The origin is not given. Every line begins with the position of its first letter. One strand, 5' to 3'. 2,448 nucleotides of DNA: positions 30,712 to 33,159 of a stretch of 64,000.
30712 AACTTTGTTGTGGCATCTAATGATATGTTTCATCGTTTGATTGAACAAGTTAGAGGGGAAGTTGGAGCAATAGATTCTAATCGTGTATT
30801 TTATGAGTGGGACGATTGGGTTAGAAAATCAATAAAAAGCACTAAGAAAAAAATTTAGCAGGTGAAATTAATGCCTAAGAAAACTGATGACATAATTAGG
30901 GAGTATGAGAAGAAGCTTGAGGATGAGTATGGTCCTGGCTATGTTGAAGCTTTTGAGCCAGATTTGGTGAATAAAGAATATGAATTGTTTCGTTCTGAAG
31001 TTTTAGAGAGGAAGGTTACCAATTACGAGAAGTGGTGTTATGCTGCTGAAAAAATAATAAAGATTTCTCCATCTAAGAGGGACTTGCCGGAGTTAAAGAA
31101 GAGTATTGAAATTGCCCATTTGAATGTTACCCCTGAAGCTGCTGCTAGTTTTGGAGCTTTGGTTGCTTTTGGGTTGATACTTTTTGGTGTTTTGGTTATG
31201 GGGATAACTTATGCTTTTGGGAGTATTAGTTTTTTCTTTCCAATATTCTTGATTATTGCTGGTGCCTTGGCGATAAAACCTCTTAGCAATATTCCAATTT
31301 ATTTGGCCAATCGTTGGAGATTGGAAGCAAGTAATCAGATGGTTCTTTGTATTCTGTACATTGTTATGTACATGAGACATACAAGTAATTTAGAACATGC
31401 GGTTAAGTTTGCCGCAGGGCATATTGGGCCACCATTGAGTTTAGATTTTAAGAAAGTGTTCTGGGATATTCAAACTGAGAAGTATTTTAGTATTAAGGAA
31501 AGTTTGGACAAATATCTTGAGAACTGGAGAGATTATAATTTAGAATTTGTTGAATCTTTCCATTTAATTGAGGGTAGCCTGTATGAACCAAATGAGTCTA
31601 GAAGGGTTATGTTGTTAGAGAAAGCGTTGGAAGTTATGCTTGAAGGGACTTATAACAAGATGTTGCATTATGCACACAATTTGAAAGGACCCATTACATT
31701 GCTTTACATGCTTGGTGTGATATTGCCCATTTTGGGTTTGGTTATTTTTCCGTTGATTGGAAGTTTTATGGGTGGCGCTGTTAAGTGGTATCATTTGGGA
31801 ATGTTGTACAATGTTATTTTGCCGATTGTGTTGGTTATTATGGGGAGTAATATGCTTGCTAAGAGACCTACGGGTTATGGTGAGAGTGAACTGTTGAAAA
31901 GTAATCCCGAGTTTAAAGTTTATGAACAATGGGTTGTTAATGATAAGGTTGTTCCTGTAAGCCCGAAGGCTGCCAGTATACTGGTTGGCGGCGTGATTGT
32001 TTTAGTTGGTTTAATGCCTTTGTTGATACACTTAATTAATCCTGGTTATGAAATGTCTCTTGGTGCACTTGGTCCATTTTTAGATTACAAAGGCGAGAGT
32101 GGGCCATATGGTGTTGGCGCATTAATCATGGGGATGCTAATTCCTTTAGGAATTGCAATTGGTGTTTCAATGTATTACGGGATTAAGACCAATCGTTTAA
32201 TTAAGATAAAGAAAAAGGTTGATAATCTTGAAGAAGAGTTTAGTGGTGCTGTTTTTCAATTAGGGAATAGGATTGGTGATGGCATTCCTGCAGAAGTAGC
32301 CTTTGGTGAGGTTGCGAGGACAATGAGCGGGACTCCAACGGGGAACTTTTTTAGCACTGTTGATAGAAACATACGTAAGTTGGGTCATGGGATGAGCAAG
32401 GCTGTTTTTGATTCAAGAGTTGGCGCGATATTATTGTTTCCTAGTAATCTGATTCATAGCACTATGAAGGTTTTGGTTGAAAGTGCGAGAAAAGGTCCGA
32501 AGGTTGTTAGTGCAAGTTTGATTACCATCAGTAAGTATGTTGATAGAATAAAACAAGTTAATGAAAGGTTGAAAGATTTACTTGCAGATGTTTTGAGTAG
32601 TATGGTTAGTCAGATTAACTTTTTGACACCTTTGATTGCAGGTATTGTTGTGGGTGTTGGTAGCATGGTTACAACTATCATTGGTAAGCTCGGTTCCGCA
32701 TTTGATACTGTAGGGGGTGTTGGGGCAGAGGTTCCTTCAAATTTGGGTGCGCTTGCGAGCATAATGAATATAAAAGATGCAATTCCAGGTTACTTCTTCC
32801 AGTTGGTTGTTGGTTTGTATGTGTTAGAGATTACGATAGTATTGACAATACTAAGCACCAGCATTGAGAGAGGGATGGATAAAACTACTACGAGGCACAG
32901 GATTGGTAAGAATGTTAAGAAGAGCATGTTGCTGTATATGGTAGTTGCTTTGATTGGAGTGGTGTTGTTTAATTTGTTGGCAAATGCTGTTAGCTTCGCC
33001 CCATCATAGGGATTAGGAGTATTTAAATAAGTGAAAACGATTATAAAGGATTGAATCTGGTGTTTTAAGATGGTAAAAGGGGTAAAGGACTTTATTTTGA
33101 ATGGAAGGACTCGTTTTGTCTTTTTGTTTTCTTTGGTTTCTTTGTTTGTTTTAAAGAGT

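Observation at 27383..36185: Atypical archaeal type IV filament core: 760-aa FlaI/PilB-like ATPase with long N-terminal extension plus 715-aa FlaJ/PilC-like platform, preceded by a divergent HTH/coiled-coil gene pair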

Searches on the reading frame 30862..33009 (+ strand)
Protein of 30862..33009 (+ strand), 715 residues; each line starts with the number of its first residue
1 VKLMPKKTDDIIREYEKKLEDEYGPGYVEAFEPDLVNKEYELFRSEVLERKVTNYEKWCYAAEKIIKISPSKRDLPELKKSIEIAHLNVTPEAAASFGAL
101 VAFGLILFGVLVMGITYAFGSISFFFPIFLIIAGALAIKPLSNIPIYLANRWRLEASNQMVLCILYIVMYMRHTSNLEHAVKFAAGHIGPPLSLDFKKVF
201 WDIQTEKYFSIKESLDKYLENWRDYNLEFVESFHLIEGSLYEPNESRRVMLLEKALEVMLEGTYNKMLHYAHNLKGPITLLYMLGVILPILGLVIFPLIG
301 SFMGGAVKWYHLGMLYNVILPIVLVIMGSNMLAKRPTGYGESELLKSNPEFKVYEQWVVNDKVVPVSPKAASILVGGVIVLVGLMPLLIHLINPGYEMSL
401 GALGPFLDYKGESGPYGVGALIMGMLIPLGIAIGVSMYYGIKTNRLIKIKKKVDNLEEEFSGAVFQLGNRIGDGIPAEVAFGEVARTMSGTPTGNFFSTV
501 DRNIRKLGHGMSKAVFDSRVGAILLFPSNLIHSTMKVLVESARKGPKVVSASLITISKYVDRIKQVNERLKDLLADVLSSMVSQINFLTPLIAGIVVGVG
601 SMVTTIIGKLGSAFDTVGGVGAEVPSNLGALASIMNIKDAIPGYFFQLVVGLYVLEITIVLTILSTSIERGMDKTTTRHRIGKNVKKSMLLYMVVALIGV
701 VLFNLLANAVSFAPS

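Call 3: search_protein_families(library=pfam, proteins=[window:30862-33009:+], max_evalue=0.1)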
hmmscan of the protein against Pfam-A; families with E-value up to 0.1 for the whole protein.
window:30862-33009:+ (715 aa): 2 families
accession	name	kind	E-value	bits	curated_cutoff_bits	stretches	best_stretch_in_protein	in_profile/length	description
PF13759.12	2OG-FeII_Oxy_5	-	0.039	14.8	27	1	502-543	54-95/101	Putative 2OG-Fe(II) oxygenase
PF08031.17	BBE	-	0.08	13.4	20.6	0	436-454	15-33/45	Berberine and berberine like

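Call 9: search_protein_families(library=ncbifam, proteins=[window:30862-33009:+], max_evalue=0.1)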
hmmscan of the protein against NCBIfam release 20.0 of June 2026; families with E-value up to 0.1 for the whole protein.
window:30862-33009:+ (715 aa): 0 families

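Call 12: find_homologous_proteins(query=window:30862-33009:+, max_evalue=0.001)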
Query window:30862-33009:+ (715 aa): 3863 proteins with E <= 0.001 among 8000 candidates; the best 120 are listed.
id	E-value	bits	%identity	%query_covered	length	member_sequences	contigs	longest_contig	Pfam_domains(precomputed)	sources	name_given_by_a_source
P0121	0.0e+0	1565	100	100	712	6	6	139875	-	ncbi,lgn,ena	-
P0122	0.0e+0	1497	93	100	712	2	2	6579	-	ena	-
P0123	0.0e+0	1482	93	100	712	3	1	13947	-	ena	-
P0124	0.0e+0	1439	89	100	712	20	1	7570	-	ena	-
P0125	0.0e+0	1303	80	99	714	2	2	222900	-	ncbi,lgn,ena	-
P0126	0.0e+0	1261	77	100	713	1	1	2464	-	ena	-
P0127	0.0e+0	1255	77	99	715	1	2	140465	-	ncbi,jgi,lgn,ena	-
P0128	0.0e+0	1254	78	99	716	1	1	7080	-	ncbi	-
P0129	0.0e+0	1253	76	100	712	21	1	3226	-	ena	-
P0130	0.0e+0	1239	75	99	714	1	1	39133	-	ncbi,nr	ncbi:MAG: hypothetical protein Q8Q42_04545 [Nanoarchaeota archaeon]|nr:hypothetical protein [Nanoarc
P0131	0.0e+0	1228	74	99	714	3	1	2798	-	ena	-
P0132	0.0e+0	1208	73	100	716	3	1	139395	-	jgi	jgi:hypothetical protein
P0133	0.0e+0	1192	73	100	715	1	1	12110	-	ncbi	-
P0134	0.0e+0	1169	72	98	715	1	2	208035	-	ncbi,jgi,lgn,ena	-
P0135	1.6e-284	964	60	99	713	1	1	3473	-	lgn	-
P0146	9.6e-270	915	58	98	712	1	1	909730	-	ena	-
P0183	1.5e-249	848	54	98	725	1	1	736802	-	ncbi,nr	ncbi:MAG: hypothetical protein HYS32_01630 [Candidatus Woesearchaeota archaeon]|nr:MAG: hypothetical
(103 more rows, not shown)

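Call 14: search_solved_structures(query=A1, max_evalue=10, show_alignments=2)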
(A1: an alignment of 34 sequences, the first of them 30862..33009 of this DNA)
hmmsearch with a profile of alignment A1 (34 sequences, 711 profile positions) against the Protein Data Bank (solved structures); distinct sequences matched with E-value up to 10: 1.
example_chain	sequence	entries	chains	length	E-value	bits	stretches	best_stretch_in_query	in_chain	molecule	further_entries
1kpl_A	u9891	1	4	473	4.4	8.6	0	297-336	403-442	putative ClC family, chlorine transport protein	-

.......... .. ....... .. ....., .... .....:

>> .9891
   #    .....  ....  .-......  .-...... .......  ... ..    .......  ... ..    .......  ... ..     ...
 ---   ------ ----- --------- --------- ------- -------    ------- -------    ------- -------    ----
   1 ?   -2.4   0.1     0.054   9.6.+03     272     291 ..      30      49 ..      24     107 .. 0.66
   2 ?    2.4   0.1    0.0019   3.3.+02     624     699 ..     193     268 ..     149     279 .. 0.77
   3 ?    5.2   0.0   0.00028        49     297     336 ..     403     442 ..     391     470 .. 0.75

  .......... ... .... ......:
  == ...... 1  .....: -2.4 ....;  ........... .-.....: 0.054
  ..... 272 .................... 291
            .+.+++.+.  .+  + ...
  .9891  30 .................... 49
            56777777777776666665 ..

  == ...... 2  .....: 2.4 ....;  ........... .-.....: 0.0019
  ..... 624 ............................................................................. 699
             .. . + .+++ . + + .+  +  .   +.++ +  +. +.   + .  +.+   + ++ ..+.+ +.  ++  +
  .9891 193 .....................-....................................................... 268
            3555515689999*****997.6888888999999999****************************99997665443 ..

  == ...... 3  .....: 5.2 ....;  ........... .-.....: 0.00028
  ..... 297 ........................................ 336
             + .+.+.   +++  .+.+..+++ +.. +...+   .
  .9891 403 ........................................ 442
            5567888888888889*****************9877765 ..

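Call 16: find_encoding_contigs(protein=P0146, flank=10000, max_places=2)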
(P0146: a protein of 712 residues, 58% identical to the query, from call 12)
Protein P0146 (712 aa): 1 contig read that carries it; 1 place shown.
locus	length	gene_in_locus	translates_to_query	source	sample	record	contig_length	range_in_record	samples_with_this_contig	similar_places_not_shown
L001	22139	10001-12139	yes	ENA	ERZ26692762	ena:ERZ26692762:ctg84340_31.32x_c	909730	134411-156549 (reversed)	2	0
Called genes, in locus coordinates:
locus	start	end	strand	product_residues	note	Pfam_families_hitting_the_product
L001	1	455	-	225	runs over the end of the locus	-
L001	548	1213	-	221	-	PF02732:ERCC4, PF12826:HHH_2, PF14520:HHH_5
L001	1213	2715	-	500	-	PF00270:DEAD, PF04851:ResIII, PF18766:SWI2_SNF2, PF21210:RNA_helicase_helical, PF00271:Helicase_C, PF16203:ERCC3_RAD25_C (weak)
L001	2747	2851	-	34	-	-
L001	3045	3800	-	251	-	-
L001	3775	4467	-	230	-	PF01963:TraB_PrgY_gumN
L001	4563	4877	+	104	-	-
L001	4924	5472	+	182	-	-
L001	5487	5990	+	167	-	-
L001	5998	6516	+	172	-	-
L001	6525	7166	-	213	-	-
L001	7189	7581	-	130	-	-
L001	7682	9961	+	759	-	PF00437:T2SSE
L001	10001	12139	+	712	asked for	-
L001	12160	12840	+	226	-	-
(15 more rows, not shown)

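Call 17: find_encoding_contigs(protein=P0183, flank=10000, max_places=2)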
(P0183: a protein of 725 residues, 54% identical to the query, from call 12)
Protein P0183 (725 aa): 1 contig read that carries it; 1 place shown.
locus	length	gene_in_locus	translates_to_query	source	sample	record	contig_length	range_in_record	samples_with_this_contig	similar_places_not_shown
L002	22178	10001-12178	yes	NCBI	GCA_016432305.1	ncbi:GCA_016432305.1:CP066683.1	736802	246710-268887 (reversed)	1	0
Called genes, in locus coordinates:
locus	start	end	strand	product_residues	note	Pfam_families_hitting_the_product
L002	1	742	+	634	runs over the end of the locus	PF00493:MCM (faint), PF01078:Mg_chelatase (weak), PF00158:Sigma54_activat, PF07728:AAA_5 (weak), PF13654:AAA_32 (weak), PF20436:LonB_AAA-LID, PF05362:Lon_C, PF13541:ChlI, +4 more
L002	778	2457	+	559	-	PF03485:Arg_tRNA_synt_N, PF00750:tRNA-synt_1d, PF05746:DALR_1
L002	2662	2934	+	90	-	-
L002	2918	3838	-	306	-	-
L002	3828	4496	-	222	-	PF01963:TraB_PrgY_gumN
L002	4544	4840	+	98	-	-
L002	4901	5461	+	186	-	-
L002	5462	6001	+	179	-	-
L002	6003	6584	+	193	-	-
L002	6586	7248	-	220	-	-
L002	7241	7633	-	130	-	-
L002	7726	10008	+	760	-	PF00437:T2SSE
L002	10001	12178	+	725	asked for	-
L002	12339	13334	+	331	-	-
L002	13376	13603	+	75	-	-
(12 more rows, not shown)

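Call 23: find_related_loci(query=A1, collection=genome_contigs, flank=10000)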
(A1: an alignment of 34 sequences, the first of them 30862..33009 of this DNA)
Query A1 (715 aa) in genome_contigs; peptide patterns used: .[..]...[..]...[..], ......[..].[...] (x = any residue, [..] = any of these).
600 stretches matched a pattern (row limit reached: there are more); 592 encode a relative of the query (tblastn E <= 1e-3); the best 80 are kept; 80 distinct loci.
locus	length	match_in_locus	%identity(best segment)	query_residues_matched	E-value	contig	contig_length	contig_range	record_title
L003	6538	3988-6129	89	2-715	0e+0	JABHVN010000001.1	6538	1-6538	MAG: Candidatus Woesearchaeota archaeon isolate SI047_bin109 k141_51914, whole genome shotgun sequence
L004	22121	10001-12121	80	7-713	0e+0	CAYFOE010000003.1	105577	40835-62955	MAG TPA_asm: Candidatus Woesearchaeota archaeon isolate ERP019367_co1_77 genome assembly, contig: NODE_258_length_105577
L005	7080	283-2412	78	6-714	0e+0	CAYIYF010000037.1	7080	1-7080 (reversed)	MAG TPA_asm: Candidatus Woesearchaeota archaeon isolate ERP119705_co6_818 genome assembly, contig: NODE_16356_length_708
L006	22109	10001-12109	72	10-712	0e+0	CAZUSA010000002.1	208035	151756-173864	MAG TPA_asm: Candidatus Woesearchaeota archaeon isolate binchicken_co46_946 genome assembly, contig: NODE_57_length_2080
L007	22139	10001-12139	94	3-715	0e+0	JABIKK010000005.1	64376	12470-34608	MAG: Candidatus Woesearchaeota archaeon isolate SI054_bin47 k141_985142, whole genome shotgun sequence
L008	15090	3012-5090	60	10-715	0e+0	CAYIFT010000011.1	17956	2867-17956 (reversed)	MAG TPA_asm: Candidatus Woesearchaeota archaeon isolate ERP119705_co1_821 genome assembly, contig: NODE_3541_length_1795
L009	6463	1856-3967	57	1-712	0e+0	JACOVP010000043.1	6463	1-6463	MAG: Candidatus Woesearchaeota archaeon isolate NC_groundwater_103_Ag_S-0.1um_41_78 S_p1_S3_170907_scaffold_1243748, who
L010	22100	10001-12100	56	3-712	0e+0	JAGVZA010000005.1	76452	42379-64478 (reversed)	Candidatus Woesearchaeota archaeon isolate RIFCSPHIGHO2_02_FULL_36_21 rifcsphigho2_02_scaffold_630, whole genome shotgun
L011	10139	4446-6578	55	4-715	0e+0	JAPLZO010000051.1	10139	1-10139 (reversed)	MAG: Candidatus Woesearchaeota archaeon isolate LacPavin_0920_SED5_MAG_27_11 LacPavin_0920_SED5_scaffold_1368202, whole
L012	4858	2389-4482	54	10-710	0e+0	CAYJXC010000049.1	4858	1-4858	MAG TPA_asm: Candidatus Woesearchaeota archaeon isolate ERP125453_co1_51 genome assembly, contig: NODE_23747_length_4858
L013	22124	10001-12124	54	9-710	0e+0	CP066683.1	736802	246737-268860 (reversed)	MAG: Candidatus Woesearchaeota archaeon isolate NC_groundwater_85_Ag_S-0.1um_31_13 chromosome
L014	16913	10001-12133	53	4-710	0e+0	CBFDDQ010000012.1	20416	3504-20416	MAG TPA_asm: Candidatus Woesearchaeota archaeon isolate SRR26215674_binner13_Refined_101 genome assembly, contig: ERZ250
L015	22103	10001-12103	56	4-710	0e+0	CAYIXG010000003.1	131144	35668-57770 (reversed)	MAG TPA_asm: Candidatus Woesearchaeota archaeon isolate ERP119705_co6_1115 genome assembly, contig: NODE_48_length_13114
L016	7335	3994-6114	53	4-710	0e+0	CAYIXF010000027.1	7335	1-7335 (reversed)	MAG TPA_asm: Candidatus Woesearchaeota archaeon isolate ERP119705_co6_1028 genome assembly, contig: NODE_15444_length_73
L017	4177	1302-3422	56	1-711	0e+0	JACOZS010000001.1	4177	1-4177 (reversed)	MAG: Candidatus Woesearchaeota archaeon isolate NC_groundwater_211_Ag_S-0.1um_35_14 S4_GD2017_2_S1_scaffold_19026, whole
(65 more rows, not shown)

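Call 24: predict_structure(alignment_id=A1)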
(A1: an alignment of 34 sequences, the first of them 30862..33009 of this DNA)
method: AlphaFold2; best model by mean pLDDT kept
length: 715 residues; sequences in the alignment: 34
mean_pLDDT: 80.0   pTM: 0.75
mean pLDDT of the five models: 80.0, 78.7, 77.1, 74.7, 74.5
residues with pLDDT >= 90: 85; 70-90: 523; 50-70: 86; < 50: 21
segments of 3 or more residues with pLDDT < 50: 1-4, 30-36, 620-623
pLDDT, mean of each block of 10 residues (from residue 1): 57 72 55 47 64 77 85 84 81 86 89 85 80 84 83 80 85 81 79 83 77 86 86 90 87 89 84 82 84 81 78 87 84 66 58 61 69 89 87 74 74 79 91 90 82 82 87 85 87 87 86 83 77 80 81 83 81 83 91 91 83 64 51 66 89 92 85 82 92 93 83 54
secondary structure, 60 per line:
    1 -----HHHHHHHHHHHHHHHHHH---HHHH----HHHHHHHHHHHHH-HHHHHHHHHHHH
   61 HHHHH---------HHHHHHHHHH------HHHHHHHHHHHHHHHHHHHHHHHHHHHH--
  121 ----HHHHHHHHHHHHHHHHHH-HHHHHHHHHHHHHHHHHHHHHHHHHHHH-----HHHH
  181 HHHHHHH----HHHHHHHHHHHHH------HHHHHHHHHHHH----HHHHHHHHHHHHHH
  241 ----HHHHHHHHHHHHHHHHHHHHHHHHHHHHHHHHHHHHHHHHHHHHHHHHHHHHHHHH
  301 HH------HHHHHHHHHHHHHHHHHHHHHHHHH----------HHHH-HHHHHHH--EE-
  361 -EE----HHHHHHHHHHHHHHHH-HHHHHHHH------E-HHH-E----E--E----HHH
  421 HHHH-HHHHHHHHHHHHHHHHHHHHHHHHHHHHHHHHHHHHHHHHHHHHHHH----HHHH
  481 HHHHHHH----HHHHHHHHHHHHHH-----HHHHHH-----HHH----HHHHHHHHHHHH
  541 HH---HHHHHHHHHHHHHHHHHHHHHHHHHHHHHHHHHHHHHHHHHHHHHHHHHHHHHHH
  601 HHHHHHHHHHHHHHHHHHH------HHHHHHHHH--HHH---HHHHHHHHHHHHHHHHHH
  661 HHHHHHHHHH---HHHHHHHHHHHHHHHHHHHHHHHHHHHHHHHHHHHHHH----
elements in order (helices of 4 or more, strands of 3 or more residues): H6-23 H27-30 H35-47 H49-65 H75-84 H91-118 H125-142 H144-171 H177-187 H192-204 H211-222 H227-240 H245-302 H309-333 H344-347 H349-355 H368-383 H385-392 H418-424 H426-472 H477-487 H492-505 H511-516 H529-542 H546-619 H626-634 H643-670 H674-711

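Call 30: fold_search(model_id=the predicted structure, library=pdb)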
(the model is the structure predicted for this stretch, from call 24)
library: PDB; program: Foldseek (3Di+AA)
matches with E <= 10: 262; with E <= 0.001: 0
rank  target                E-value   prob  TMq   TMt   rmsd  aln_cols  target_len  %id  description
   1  3jc8_Ca               5.0e-01  0.57  0.15  0.27  25.1       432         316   13  Architectural model of the type IVa pilus machine in a piliated state (released 2016-03-16)
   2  6afu_A                6.1e-01  0.08  0.11  0.10  31.5       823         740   12  Proton pyrophosphatase-L555M mutant (released 2019-04-10)
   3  7a0y_B                6.3e-01  0.12  0.09  0.15  22.8       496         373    9  Structure of dimeric sodium proton antiporter NhaA K300R variant, at pH 8.2, crystallized with chimeric Fab antibodies (released 2022-02-23)
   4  4ib4                  7.9e-01  0.21  0.14  0.22  22.3       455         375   11  Crystal structure of the chimeric protein of 5-HT2B-BRIL in complex with ergotamine (released 2013-03-13)
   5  5yke_B                8.2e-01  0.05  0.09  0.08  36.1       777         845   12  Structure of pancreatic ATP-sensitive potassium channel bound with glibenclamide and ATPgammaS (focused refinement on  (released 2018-04-18)
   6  5nbg_A                8.5e-01  1.00  0.13  0.75   2.8       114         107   16  Structure of the cytoplasmic domain I of OutF in the D. dadantii type II secretion system (released 2018-03-21)
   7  4llh_C                8.8e-01  0.06  0.08  0.11  31.4       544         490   12  Substrate bound outward-open state of the symporter BetP (released 2014-05-07)
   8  5nbg_B                9.5e-01  1.00  0.13  0.75   2.9       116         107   17  Structure of the cytoplasmic domain I of OutF in the D. dadantii type II secretion system (released 2018-03-21)
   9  9i5z_C                9.9e-01  0.05  0.08  0.10  31.9       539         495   10  Upregulated state of BetP in potassium (released 2026-02-18)
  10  9mfl_A                1.1e+00  0.09  0.08  0.14  26.8       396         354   12  Structure of zebrafish OTOP1 in nanodisc in the presence of inhibitor C11 (released 2025-11-05)
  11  9g8j_C                1.1e+00  0.06  0.11  0.11  33.3       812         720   11  Structure of K+-dependent Na+-PPase from Thermotoga maritima in complex with zoledronate (released 2025-06-04)
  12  6jb3                  1.4e+00  0.04  0.09  0.09  35.4       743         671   13  Structure of SUR1 subunit bound with repaglinide (released 2019-05-22)
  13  8ti2_E                1.5e+00  0.06  0.10  0.06  35.5       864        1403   10  Cryo-EM structure of a SUR1/Kir6.2-Q52R ATP-sensitive potassium channel in the presence of PIP2 in the open conformati (released 2024-04-03)
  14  6drz                  1.5e+00  0.09  0.12  0.17  22.0       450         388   11  Structural Determinants of Activation and Biased Agonism at the 5-HT2B Receptor (released 2018-08-29)
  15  8f7n                  1.7e+00  0.12  0.13  0.21  32.4       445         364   13  Crystal structure of chemoreceptor McpZ ligand sensing domain (released 2023-07-05)
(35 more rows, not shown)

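Call 31: search_protein_families(library=pfam, alignment_id=A1, max_evalue=10)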
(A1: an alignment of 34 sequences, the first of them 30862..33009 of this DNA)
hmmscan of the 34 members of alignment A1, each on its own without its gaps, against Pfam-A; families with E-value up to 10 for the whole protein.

A. member 1, window:30862-33009:+ (715 aa): 4 families
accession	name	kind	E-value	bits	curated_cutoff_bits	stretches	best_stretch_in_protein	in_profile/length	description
PF13759.12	2OG-FeII_Oxy_5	-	0.039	14.8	27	1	502-543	54-95/101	Putative 2OG-Fe(II) oxygenase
PF08031.17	BBE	-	0.08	13.4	20.6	1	436-454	15-33/45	Berberine and berberine like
PF03885.18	DUF327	-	0.12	12.7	25.8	1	529-589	70-130/143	Protein of unknown function (DUF327)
PF20990.2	DUF2207_C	-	2.3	8.3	33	1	275-346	132-202/247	Predicted membrane protein (DUF2207) C-terminal domain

B. families by the number of members that match (of 34 scanned): 39 families (the first 25 are shown)
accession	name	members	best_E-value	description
PF20990.2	DUF2207_C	13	0.0047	Predicted membrane protein (DUF2207) C-terminal domain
PF00482.28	T2SSF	5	0.0093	Type II secretion system (T2SS), protein F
PF08031.17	BBE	5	0.067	Berberine and berberine like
PF03885.18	DUF327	4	0.035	Protein of unknown function (DUF327)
PF18249.6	Ca_bind_SSO6904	4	0.056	Calcium binding protein SSO6904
PF10360.14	DUF2433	3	0.054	Protein of unknown function (DUF2433)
PF04513.17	Baculo_PEP_C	3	0.092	Baculovirus polyhedron envelope protein, PEP, C terminus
PF11309.13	DUF3112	2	0.22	Protein of unknown function (DUF3112)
PF11712.13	Vma12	1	0.003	Endoplasmic reticulum-based factor for assembly of V-ATPase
PF08320.17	PIG-X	1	0.016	PIG-X / PBN1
PF19865.4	DUF6338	1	0.032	Family of unknown function (DUF6338)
PF13759.12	2OG-FeII_Oxy_5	1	0.039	Putative 2OG-Fe(II) oxygenase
PF18159.6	S_4TM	1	0.1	SMODS-associating 4TM effector domain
PF17231.7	DUF5305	1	0.11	Family of unknown function (DUF5305)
PF08229.16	SHR3_chaperone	1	0.11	ER membrane protein SH3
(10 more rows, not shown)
